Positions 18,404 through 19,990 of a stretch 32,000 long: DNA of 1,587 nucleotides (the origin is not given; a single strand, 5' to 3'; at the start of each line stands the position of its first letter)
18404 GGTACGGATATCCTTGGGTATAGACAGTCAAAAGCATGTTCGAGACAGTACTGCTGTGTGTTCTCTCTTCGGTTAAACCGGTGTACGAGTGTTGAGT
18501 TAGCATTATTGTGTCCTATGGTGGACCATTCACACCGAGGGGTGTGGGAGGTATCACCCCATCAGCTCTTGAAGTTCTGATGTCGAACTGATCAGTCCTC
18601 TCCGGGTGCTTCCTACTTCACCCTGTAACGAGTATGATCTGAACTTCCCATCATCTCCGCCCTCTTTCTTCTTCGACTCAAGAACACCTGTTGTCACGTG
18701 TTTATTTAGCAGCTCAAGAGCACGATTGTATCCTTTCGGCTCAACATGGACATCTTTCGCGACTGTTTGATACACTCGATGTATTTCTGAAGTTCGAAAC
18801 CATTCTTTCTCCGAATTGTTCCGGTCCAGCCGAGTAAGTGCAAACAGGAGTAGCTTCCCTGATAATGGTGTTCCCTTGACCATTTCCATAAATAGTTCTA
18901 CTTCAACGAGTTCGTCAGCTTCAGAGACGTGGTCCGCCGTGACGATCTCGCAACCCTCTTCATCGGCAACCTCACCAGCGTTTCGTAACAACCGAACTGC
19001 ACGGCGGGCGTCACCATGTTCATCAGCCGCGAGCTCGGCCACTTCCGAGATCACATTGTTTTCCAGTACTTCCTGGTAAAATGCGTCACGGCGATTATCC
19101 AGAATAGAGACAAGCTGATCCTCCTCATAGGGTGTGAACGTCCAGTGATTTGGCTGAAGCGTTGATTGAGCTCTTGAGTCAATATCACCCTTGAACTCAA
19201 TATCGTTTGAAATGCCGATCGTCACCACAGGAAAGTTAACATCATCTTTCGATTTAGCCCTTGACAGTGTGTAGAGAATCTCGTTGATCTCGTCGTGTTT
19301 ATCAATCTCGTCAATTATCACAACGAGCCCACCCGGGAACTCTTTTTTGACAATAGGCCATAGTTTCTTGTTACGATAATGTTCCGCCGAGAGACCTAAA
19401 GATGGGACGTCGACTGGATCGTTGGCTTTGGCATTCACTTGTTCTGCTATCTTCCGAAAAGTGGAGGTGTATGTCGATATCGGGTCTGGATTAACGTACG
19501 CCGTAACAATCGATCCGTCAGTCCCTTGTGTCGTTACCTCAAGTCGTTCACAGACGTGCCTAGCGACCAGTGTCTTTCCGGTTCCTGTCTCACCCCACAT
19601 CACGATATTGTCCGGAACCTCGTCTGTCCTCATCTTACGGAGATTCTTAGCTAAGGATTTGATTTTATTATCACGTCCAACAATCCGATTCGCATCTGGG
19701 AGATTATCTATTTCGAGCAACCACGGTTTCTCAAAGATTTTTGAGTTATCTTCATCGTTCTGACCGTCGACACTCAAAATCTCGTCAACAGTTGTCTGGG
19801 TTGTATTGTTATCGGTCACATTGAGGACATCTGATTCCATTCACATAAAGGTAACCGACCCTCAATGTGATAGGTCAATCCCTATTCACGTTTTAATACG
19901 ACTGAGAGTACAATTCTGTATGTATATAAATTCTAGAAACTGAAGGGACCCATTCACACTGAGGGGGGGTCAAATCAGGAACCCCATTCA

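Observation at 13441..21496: Composite replication island: two Orc1/Cdc6 genes interleaved with four distinct ORB/iteron repeat families in 8 kb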

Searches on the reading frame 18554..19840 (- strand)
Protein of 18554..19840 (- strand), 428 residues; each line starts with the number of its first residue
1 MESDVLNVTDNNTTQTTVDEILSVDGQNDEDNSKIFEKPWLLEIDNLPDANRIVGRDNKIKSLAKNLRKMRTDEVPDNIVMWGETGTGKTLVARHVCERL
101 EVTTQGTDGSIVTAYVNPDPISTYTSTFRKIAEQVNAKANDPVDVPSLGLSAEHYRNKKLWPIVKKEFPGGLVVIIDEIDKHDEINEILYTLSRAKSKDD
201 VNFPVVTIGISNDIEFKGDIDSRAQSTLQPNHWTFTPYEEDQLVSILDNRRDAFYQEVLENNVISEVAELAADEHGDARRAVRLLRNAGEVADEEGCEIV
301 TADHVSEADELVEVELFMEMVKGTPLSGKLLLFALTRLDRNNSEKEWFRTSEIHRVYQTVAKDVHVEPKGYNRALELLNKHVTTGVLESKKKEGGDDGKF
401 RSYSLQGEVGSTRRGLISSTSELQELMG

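Call 6: search_protein_families(library=pfam, proteins=[window:18554-19840:-], max_evalue=0.01)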
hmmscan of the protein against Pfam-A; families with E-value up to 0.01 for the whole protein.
window:18554-19840:- (428 aa): 17 families
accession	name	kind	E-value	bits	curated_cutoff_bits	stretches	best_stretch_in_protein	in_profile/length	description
PF22703.2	Cdc6_lid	-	2.4e-19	69.4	27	1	245-310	2-68/68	Cdc6 AAA+ ATPase-type lid domain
PF09079.17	Cdc6_C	-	7.1e-13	48.8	25.1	1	320-406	2-87/96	CDC6, C terminal winged helix domain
PF13401.12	AAA_22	-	8.1e-11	42.8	27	1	78-209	7-122/130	AAA domain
PF13191.12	AAA_16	-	2.6e-09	38.2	32.6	1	53-183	2-145/167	AAA ATPase domain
PF00004.35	AAA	-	8.3e-06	26.7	21.2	1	79-214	1-111/131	ATPase family associated with various cellular activities (AAA)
PF24883.2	NPHP3_N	-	1.5e-05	25.7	24.8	1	78-205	24-159/164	Nephrocystin 3, N-terminal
PF22606.2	Cdc6-ORC-like_ATPase_lid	-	0.00012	22.4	27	1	238-295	1-59/60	Cdc6/ORC-like, ATPase lid domain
PF05673.19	DUF815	-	0.00038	20.1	23.8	1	49-100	26-77/249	Protein of unknown function (DUF815)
PF07728.20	AAA_5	-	0.00071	20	22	1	78-181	1-77/139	AAA domain (dynein-related subfamily)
PF00158.32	Sigma54_activat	-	0.00077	19.6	20.2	1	53-99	1-45/168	Sigma-54 interaction domain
PF02367.23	TsaE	-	0.0016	18.8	26.6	1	58-104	5-49/128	Threonylcarbamoyl adenosine biosynthesis protein TsaE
PF00910.28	RNA_helicase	-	0.0028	18.6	21.5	0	79-126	1-49/105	RNA helicase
PF25201.1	nSTAND6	-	0.0048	17.4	27.7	0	54-143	2-79/148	Novel STAND NTPase 6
PF05655.16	AvrD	-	0.0055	16.6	25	1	241-351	173-273/331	Pseudomonas avirulence D protein (AvrD)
PF04851.21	ResIII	-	0.0066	16.8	22.5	0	68-101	20-48/164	Type III restriction enzyme, res subunit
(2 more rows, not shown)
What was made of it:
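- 18554..19840 (-): orcB (428 aa, Hqrw_3385, orthologue of HQ2959A). An intact Orc1/Cdc6 initiator of a megaplasmid-type family. Pfam (call 6).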

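Call 12: find_encoding_contigs(protein=window:18554-19840:-, flank=10000, max_places=6)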
Protein window:18554-19840:- (428 aa): 23 contigs read that carry it; 6 places shown.
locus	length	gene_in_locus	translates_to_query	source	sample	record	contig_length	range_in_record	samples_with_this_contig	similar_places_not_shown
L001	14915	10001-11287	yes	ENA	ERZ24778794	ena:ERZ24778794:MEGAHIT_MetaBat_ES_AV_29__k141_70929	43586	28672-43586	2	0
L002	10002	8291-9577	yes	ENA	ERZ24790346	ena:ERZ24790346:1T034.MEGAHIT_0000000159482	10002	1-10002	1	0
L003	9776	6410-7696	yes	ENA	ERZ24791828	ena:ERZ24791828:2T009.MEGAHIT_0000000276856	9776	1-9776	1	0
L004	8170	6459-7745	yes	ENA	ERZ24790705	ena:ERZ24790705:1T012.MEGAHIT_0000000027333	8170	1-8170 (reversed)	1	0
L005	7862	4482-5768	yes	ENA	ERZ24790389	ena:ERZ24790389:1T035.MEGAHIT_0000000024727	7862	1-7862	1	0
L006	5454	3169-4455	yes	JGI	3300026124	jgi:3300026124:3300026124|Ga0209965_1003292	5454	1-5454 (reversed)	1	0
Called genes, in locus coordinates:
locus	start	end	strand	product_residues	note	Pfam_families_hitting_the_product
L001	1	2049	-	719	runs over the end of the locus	PF00875:DNA_photolyase, PF03441:FAD_binding_7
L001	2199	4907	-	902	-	PF06808:DctM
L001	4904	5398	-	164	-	PF08905:DUF1850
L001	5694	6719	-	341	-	PF16868:NMT1_3, PF12974:Phosphonate-bd (weak), PF09084:NMT1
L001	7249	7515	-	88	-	-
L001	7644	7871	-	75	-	-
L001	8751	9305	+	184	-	PF04307:YdjM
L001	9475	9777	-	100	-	-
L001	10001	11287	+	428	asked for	PF13191:AAA_16, PF24883:NPHP3_N (faint), PF00004:AAA (faint), PF13401:AAA_22, PF22703:Cdc6_lid, PF09079:WHD_Cdc6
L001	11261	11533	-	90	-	-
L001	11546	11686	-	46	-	-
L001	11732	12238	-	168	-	PF04475:DUF555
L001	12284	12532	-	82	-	PF26425:PIN_halo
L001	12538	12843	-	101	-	PF26425:PIN_halo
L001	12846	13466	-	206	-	PF24218:DUF7437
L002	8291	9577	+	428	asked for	PF13191:AAA_16, PF24883:NPHP3_N (faint), PF00004:AAA (faint), PF13401:AAA_22, PF22703:Cdc6_lid, PF09079:WHD_Cdc6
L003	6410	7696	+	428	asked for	PF13191:AAA_16, PF24883:NPHP3_N (faint), PF00004:AAA (faint), PF13401:AAA_22, PF22703:Cdc6_lid, PF09079:WHD_Cdc6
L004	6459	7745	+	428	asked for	PF13191:AAA_16, PF24883:NPHP3_N (faint), PF00004:AAA (faint), PF13401:AAA_22, PF22703:Cdc6_lid, PF09079:WHD_Cdc6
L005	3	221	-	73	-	?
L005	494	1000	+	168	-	PF00583:Acetyltransf_1, PF13673:Acetyltransf_10, PF13508:Acetyltransf_7, PF08445:FR47 (weak)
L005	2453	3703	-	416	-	PF13191:AAA_16, PF13401:AAA_22, PF22606:Cdc6-ORC-like_ATPase_lid (faint), PF22703:Cdc6_lid, PF09079:WHD_Cdc6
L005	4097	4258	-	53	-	-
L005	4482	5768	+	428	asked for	PF13191:AAA_16, PF24883:NPHP3_N (faint), PF00004:AAA (faint), PF13401:AAA_22, PF22703:Cdc6_lid, PF09079:WHD_Cdc6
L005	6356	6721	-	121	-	PF04475:DUF555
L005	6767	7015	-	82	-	PF26425:PIN_halo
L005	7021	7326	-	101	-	PF26425:PIN_halo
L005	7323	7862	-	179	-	?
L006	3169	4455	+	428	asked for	PF13191:AAA_16, PF24883:NPHP3_N (faint), PF00004:AAA (faint), PF13401:AAA_22, PF22703:Cdc6_lid, PF09079:WHD_Cdc6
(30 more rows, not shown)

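Call 24: find_homologous_proteins(query=L005:2453-3703:-)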
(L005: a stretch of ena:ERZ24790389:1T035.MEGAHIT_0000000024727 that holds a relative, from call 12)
Query L005:2453-3703:- (416 aa): 1591 proteins with E <= 0.001 among 8000 candidates; the best 120 are listed.
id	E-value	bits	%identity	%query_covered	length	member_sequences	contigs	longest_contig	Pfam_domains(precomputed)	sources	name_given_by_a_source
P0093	5.6e-269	909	100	100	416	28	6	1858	PF22703.3,PF22606.3,PF13401.13,PF09079.18,PF13191.13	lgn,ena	-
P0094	3.7e-231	785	90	95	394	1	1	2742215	PF22703.3,PF13401.13,PF09079.18,PF13191.13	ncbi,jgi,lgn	jgi:ORC complex protein Cdc6/Orc1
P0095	4.9e-231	785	90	95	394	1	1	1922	PF22703.3,PF13401.13,PF09079.18,PF13191.13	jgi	jgi:orc1/cdc6 family replication initiation protein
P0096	1.1e-222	757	88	95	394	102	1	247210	PF22703.3,PF22606.3,PF13401.13,PF09079.18,PF13191.13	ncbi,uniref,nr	ncbi:orc1/cdc6 family replication initiation protein [Halorubrum sp. AJ67]|uniref:orc1/cdc6 family r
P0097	1.8e-218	743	85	95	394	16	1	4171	PF22703.3,PF13401.13,PF09079.18,PF13191.13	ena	-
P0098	2.0e-218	743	86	94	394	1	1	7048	PF22703.3,PF22606.3,PF13401.13,PF09079.18,PF13191.13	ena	-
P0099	2.1e-218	743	86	95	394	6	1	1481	PF22703.3,PF22606.3,PF13401.13,PF09079.18,PF13191.13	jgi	-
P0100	2.6e-218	743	86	94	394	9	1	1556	PF22703.3,PF22606.3,PF13401.13,PF09079.18,PF13191.13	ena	-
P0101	8.7e-218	741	84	95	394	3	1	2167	PF22703.3,PF13401.13,PF09079.18,PF13191.13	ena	-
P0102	1.2e-217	740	86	94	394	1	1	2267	PF22703.3,PF22606.3,PF13401.13,PF09079.18,PF13191.13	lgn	-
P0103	1.9e-213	727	85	95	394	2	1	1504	PF22703.3,PF13401.13,PF09079.18,PF13191.13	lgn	-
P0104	5.7e-196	669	77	95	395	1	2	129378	PF22703.3,PF13401.13,PF09079.18,PF13191.13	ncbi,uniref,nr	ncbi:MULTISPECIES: orc1/cdc6 family replication initiation protein [Haloarcula]|uniref:orc1/cdc6 fam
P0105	2.1e-195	667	78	94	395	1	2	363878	PF22703.3,PF13401.13,PF09079.18,PF13191.13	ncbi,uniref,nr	ncbi:orc1/cdc6 family replication initiation protein [Haloarcula marina]|uniref:orc1/cdc6 family rep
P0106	5.0e-195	666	77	94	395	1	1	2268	PF22703.3,PF13401.13,PF09079.18,PF13191.13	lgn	-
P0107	9.1e-195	665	77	94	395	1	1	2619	PF22703.3,PF13401.13,PF09079.18,PF13191.13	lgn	-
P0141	2.4e-188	644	74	95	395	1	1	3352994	PF22703.3,PF13401.13,PF09079.18,PF13191.13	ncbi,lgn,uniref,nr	ncbi:orc1/cdc6 family replication initiation protein [Natronorubrum aibiense]|uniref:ORC1-type DNA r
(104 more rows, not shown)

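Call 25: find_homologous_proteins(query=window:18554-19840:-)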
Query window:18554-19840:- (428 aa): 89 proteins with E <= 0.001 among 8000 candidates.
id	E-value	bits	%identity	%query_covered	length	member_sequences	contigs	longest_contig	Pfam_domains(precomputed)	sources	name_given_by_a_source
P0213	1.9e-280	948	100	100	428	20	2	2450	PF22703.3,PF24883.3,PF00004.36,PF13401.13,PF09079.18,PF13191.13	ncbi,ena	-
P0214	3.8e-279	944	100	100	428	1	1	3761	PF22703.3,PF24883.3,PF00004.36,PF13401.13,PF09079.18,PF13191.13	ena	-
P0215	7.4e-279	943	99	100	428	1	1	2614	PF22703.3,PF24883.3,PF00004.36,PF13401.13,PF09079.18,PF13191.13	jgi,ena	-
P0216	9.3e-279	942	99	100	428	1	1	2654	PF22703.3,PF24883.3,PF00004.36,PF13401.13,PF09079.18,PF13191.13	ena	-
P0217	2.7e-278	941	99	100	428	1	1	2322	PF22703.3,PF24883.3,PF00004.36,PF13401.13,PF09079.18,PF13191.13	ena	-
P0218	3.7e-274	927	98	100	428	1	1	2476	PF22703.3,PF24883.3,PF00004.36,PF13401.13,PF09079.18,PF13191.13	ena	-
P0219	1.9e-267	905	95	100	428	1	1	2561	PF22703.3,PF00004.36,PF13401.13,PF09079.18,PF13191.13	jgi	jgi:cell division control protein 6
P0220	2.6e-262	888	94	100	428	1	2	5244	PF22703.3,PF00004.36,PF13401.13,PF09079.18,PF13191.13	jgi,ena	-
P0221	3.7e-262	888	94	100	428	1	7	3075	PF22703.3,PF00004.36,PF13401.13,PF09079.18,PF13191.13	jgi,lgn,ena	jgi:cell division control protein 6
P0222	8.0e-262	887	94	100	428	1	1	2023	PF22703.3,PF00004.36,PF13401.13,PF09079.18,PF13191.13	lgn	-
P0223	8.1e-262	887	94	100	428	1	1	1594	PF22703.3,PF00004.36,PF13401.13,PF09079.18,PF13191.13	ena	-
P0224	1.1e-261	886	94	100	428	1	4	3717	PF22703.3,PF00004.36,PF13401.13,PF09079.18,PF13191.13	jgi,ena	-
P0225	1.4e-261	886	94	100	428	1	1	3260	PF22703.3,PF00004.36,PF13401.13,PF09079.18,PF13191.13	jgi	jgi:cell division control protein 6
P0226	4.3e-261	884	93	100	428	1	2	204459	PF22703.3,PF00004.36,PF13401.13,PF09079.18,PF13191.13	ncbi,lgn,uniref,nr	ncbi:cell division control protein Cdc6 [Halorubrum sp. 48-1-W]|uniref:ORC1-type DNA replication pro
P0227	4.9e-261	884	93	100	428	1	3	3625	PF22703.3,PF22606.3,PF00004.36,PF13401.13,PF09079.18,PF13191.13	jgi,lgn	-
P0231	1.2e-258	876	94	98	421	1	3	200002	PF22703.3,PF00004.36,PF13401.13,PF09079.18,PF13191.13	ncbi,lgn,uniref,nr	ncbi:orc1/cdc6 family replication initiation protein [Haloplanus pelagicus]|uniref:orc1/cdc6 family 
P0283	1.9e-168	579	64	97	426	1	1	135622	PF22703.3,PF13401.13,PF09079.18,PF13191.13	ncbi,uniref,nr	ncbi:orc1/cdc6 family replication initiation protein [Halosegnis longus]|uniref:orc1/cdc6 family rep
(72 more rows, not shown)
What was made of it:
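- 18554..19840 (-): 93-94% identical proteins occur in Halorubrum and Haloplanus (call 25).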

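Call 31: find_encoding_contigs(protein=P0226, flank=6000, max_places=1)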
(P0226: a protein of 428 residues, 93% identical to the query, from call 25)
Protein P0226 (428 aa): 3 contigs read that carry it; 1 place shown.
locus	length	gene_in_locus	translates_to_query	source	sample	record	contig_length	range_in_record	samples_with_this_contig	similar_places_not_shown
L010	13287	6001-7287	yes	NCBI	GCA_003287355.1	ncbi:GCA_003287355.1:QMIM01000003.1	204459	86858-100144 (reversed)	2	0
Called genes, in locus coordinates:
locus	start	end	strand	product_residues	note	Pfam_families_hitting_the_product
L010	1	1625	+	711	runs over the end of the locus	PF22763:NrS1-1_pol-like_HBD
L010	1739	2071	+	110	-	-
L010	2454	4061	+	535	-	-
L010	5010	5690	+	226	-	-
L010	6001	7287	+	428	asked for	PF13191:AAA_16, PF00004:AAA (faint), PF13401:AAA_22, PF22703:Cdc6_lid, PF09079:WHD_Cdc6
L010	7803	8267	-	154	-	PF04475:DUF555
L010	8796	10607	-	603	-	-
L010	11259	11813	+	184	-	PF03965:Penicillinase_R (faint), PF24033:DUF7342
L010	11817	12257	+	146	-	-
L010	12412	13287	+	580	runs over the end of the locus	PF01096:Zn_ribbon_TFIIS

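Call 32: find_encoding_contigs(protein=P0231, flank=6000, max_places=1)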
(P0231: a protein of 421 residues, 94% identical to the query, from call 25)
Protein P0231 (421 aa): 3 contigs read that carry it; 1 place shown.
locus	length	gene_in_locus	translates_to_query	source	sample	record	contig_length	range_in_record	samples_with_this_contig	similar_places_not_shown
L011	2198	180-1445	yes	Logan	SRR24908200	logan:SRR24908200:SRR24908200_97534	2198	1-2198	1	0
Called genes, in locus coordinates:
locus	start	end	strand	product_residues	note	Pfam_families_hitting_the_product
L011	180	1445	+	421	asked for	PF13191:AAA_16, PF13401:AAA_22, PF00004:AAA (faint), PF22703:Cdc6_lid, PF09079:WHD_Cdc6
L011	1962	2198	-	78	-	?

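Call 33: find_encoding_contigs(protein=P0283, flank=6000, max_places=1)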
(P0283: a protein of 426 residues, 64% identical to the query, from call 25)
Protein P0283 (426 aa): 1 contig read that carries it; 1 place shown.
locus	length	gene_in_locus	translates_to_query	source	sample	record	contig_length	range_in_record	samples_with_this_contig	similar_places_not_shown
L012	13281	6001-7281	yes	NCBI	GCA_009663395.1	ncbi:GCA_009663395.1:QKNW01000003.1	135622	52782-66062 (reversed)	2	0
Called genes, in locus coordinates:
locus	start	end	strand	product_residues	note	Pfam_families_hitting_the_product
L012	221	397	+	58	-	-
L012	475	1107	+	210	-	-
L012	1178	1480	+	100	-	-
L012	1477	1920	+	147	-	-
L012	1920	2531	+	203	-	-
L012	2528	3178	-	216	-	-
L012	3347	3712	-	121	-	PF26492:DUF8160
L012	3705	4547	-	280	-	PF00142:Fer4_NifH (faint), PF01656:CbiA, PF09140:MipZ (faint), PF10609:ParA (weak), PF13614:AAA_31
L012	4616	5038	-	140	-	-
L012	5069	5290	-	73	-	-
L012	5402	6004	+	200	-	-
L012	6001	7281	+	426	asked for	PF13191:AAA_16 (faint), PF13401:AAA_22, PF22703:Cdc6_lid, PF09079:WHD_Cdc6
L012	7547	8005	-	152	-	-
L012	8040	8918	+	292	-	-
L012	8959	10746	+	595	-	-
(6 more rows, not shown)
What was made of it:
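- OrcB homologues sit in mobile-element-like contexts with a primase-polymerase or ParA (calls 31, 33).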

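Call 35: find_encoding_contigs(protein=P0096, flank=5000, max_places=1)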
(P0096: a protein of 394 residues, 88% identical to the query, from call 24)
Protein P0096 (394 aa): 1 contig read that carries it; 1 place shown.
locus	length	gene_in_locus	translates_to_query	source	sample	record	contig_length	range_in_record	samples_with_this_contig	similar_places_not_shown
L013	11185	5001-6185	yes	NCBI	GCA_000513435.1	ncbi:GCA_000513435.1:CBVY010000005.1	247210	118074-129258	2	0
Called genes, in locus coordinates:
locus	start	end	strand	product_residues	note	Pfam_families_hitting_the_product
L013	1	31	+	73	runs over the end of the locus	-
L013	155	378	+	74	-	PF00293:NUDIX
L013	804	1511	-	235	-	-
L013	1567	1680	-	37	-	-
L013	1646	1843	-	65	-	-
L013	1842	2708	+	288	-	PF00483:NTP_transferase, PF12804:NTP_transf_3 (weak)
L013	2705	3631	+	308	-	PF01073:3Beta_HSD, PF01370:Epimerase, PF02719:Polysacc_synt_2 (faint), PF04321:RmlD_sub_bind, PF16363:GDP_Man_Dehyd, PF07993:NAD_binding_4 (weak)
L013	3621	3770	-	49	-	-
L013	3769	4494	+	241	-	PF00483:NTP_transferase, PF01128:IspD (faint), PF12804:NTP_transf_3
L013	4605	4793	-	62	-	-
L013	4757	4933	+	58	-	-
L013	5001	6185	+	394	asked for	PF13191:AAA_16, PF13401:AAA_22, PF22606:Cdc6-ORC-like_ATPase_lid (weak), PF22703:Cdc6_lid, PF09079:WHD_Cdc6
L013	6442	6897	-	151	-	PF00293:NUDIX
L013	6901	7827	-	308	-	PF01073:3Beta_HSD, PF01370:Epimerase, PF02719:Polysacc_synt_2, PF04321:RmlD_sub_bind, PF05368:NmrA (weak), PF07993:NAD_binding_4, PF13460:NAD_binding_10, PF16363:GDP_Man_Dehyd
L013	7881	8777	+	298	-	PF01370:Epimerase, PF02719:Polysacc_synt_2 (faint), PF04321:RmlD_sub_bind, PF16363:GDP_Man_Dehyd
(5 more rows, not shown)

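Call 36: find_encoding_contigs(protein=P0104, flank=5000, max_places=1)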
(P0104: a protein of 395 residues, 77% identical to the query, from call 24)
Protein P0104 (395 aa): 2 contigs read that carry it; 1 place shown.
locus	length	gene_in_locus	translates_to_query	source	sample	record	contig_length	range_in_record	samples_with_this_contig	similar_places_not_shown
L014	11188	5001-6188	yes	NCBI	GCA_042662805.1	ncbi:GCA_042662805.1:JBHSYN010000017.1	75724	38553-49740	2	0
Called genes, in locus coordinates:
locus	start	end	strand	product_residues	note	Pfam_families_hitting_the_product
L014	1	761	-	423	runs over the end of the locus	-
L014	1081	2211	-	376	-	PF13439:Glyco_transf_4 (weak), PF13579:Glyco_trans_4_4 (weak), PF00534:Glycos_transf_1, PF13692:Glyco_trans_1_4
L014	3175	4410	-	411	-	PF01385:OrfB_IS605, PF07282:Cas12f1-like_TNB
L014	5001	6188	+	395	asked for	PF13191:AAA_16, PF13401:AAA_22, PF22703:Cdc6_lid, PF09079:WHD_Cdc6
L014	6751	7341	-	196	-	PF01402:RHH_1 (weak)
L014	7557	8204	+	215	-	PF13482:RNase_H_2 (faint)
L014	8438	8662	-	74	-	-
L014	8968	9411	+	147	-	PF26417:DUF8112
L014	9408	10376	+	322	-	-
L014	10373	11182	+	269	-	PF26506:DUF8574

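Call 37: find_encoding_contigs(protein=P0141, flank=5000, max_places=1)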
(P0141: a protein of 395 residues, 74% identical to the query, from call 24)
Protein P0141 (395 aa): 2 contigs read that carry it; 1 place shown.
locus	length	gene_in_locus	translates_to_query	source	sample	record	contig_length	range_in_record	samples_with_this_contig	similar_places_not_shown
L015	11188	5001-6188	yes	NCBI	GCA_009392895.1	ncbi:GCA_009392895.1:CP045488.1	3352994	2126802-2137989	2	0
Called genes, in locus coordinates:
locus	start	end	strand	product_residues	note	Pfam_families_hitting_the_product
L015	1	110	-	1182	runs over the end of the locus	PF00989:PAS, PF08448:PAS_4, PF13185:GAF_2, PF08448:PAS_4, PF00989:PAS, PF08448:PAS_4, PF00989:PAS, PF13188:PAS_8, +15 more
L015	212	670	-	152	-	-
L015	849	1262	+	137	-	-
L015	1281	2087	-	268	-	PF05552:MS_channel_1st_1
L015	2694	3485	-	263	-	PF02633:Creatininase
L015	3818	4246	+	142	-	PF01402:RHH_1 (weak), PF08753:NikR_C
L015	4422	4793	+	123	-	PF07883:Cupin_2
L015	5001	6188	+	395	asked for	PF13191:AAA_16, PF13401:AAA_22, PF22703:Cdc6_lid, PF09079:WHD_Cdc6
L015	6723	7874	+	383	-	PF02771:Acyl-CoA_dh_N, PF02770:Acyl-CoA_dh_M, PF00441:Acyl-CoA_dh_1, PF08028:Acyl-CoA_dh_2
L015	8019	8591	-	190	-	PF00072:Response_reg, PF08663:HalX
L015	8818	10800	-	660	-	PF01210:NAD_Gly3P_dh_N (weak), PF02737:3HCDH_N, PF03446:NAD_binding_2 (weak), PF00725:3HCDH, PF00378:ECH_1, PF16113:ECH_2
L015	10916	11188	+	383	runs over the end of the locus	PF02771:Acyl-CoA_dh_N, PF02770:Acyl-CoA_dh_M, PF00441:Acyl-CoA_dh_1, PF08028:Acyl-CoA_dh_2, PF22924:ACOX_C_alpha1 (weak)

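Call 39: find_encoding_contigs(protein=P0094, flank=10000, max_places=2)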
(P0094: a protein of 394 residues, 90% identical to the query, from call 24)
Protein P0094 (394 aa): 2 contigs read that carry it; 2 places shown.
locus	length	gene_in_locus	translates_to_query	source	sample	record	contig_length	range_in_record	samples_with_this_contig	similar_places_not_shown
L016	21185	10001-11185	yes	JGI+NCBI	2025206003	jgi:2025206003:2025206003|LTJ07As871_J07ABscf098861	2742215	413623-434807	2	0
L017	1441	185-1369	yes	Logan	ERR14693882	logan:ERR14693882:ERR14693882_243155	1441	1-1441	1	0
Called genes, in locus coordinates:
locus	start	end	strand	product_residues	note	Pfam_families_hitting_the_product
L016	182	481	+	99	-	-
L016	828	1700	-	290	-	PF01978:TrmB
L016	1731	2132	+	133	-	-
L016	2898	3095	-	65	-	PF02697:VAPB_antitox, PF24434:DUF7557 (weak)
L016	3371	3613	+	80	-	-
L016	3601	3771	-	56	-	-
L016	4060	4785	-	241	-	PF01370:Epimerase, PF02719:Polysacc_synt_2 (weak), PF04321:RmlD_sub_bind (weak), PF16363:GDP_Man_Dehyd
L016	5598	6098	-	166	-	-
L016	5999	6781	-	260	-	-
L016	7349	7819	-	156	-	PF01909:NTP_transf_2, PF18765:Polbeta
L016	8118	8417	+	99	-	PF20126:TumE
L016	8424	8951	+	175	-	PF25212:HVO_A0114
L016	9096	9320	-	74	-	PF02697:VAPB_antitox, PF24434:DUF7557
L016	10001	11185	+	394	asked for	PF13191:AAA_16, PF13401:AAA_22, PF22703:Cdc6_lid, PF09079:WHD_Cdc6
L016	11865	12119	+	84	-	-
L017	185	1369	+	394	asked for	PF13191:AAA_16, PF13401:AAA_22, PF22703:Cdc6_lid, PF09079:WHD_Cdc6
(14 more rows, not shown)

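Call 81: search_dna_similar(query=window:18554-19840:-, collection=phages, mode=protein, max_rows=10)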
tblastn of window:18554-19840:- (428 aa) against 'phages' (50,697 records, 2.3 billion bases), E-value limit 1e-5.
No match.
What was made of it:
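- OrcB has no hit in the phage collection (call 81).
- Tried and rejected: Phage and archaeal-virus collection. tblastn with OrcB found no match (call 81).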
